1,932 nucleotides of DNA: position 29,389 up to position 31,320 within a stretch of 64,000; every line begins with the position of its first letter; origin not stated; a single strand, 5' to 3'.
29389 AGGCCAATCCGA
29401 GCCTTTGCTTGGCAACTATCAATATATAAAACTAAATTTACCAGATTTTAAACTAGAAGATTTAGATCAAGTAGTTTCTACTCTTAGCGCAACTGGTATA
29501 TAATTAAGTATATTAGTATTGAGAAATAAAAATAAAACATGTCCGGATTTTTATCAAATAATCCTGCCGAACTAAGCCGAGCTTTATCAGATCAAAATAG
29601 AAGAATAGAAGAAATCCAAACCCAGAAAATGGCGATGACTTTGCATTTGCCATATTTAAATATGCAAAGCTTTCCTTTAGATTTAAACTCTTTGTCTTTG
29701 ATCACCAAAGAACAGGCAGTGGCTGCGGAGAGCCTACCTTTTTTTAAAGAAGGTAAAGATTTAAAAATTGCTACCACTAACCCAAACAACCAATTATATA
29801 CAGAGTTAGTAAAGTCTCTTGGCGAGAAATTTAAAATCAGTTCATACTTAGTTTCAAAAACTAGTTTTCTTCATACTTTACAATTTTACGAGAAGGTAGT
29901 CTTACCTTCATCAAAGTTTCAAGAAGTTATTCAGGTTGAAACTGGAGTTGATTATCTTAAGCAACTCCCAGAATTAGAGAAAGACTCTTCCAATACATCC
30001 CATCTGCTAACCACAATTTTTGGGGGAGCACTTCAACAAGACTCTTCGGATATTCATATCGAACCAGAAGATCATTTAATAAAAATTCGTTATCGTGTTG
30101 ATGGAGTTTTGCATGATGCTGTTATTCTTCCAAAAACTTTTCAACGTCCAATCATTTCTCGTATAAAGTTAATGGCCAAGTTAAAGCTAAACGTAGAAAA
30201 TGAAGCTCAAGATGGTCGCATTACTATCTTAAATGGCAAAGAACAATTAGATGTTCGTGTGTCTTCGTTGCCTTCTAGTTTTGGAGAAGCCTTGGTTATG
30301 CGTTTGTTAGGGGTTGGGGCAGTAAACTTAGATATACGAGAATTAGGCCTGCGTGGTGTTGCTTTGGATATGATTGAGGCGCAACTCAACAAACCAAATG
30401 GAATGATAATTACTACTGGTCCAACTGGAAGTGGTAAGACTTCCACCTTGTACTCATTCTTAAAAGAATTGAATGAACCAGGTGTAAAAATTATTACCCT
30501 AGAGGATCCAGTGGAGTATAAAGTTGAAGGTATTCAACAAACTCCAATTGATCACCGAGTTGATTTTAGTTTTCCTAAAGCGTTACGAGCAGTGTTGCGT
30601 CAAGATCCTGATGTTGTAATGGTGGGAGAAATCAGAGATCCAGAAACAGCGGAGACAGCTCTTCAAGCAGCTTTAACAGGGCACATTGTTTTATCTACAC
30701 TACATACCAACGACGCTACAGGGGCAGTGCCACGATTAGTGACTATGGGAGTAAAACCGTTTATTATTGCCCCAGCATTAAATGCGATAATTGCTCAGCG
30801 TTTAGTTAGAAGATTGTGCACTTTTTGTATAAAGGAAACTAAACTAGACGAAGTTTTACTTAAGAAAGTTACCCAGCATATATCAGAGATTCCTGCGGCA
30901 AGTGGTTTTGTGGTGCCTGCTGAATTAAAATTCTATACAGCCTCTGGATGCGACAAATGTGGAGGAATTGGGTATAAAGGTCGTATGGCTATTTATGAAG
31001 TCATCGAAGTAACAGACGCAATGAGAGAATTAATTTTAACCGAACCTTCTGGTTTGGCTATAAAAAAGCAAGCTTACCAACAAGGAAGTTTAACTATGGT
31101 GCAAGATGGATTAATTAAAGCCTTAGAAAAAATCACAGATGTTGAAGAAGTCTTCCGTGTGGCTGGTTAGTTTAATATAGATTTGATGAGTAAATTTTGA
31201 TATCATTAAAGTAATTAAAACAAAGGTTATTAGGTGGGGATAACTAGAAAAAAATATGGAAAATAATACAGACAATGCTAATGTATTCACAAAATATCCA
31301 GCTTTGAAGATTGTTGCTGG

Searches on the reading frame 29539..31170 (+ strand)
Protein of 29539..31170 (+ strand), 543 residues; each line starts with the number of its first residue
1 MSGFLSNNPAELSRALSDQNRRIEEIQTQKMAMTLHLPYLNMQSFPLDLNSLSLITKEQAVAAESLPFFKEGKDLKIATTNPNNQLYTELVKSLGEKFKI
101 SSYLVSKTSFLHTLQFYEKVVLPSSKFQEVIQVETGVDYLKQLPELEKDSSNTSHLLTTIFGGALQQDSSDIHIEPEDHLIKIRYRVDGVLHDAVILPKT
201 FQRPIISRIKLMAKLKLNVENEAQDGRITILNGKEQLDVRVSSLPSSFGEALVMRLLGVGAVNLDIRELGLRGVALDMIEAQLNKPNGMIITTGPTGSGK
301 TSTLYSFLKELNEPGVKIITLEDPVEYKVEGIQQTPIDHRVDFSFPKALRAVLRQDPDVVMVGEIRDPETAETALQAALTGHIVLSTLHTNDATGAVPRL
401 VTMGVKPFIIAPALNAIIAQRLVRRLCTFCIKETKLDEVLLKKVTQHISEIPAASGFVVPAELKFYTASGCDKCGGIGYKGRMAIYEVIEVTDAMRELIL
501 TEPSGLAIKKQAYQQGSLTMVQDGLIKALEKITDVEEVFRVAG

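Call 102: search_protein_families(library=pfam, proteins=[window:29539-31170:+], max_evalue=0.0001)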
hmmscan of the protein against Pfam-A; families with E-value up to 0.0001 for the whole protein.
window:29539-31170:+ (543 aa): 2 families
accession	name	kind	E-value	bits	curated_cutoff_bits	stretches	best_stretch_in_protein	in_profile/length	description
PF00437.27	T2SSE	-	3e-118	395.1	24.9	1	148-540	3-370/370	Type II/IV secretion system protein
PF05157.20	MshEN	-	3.5e-05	24.1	23.1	1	36-115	2-81/90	MshEN domain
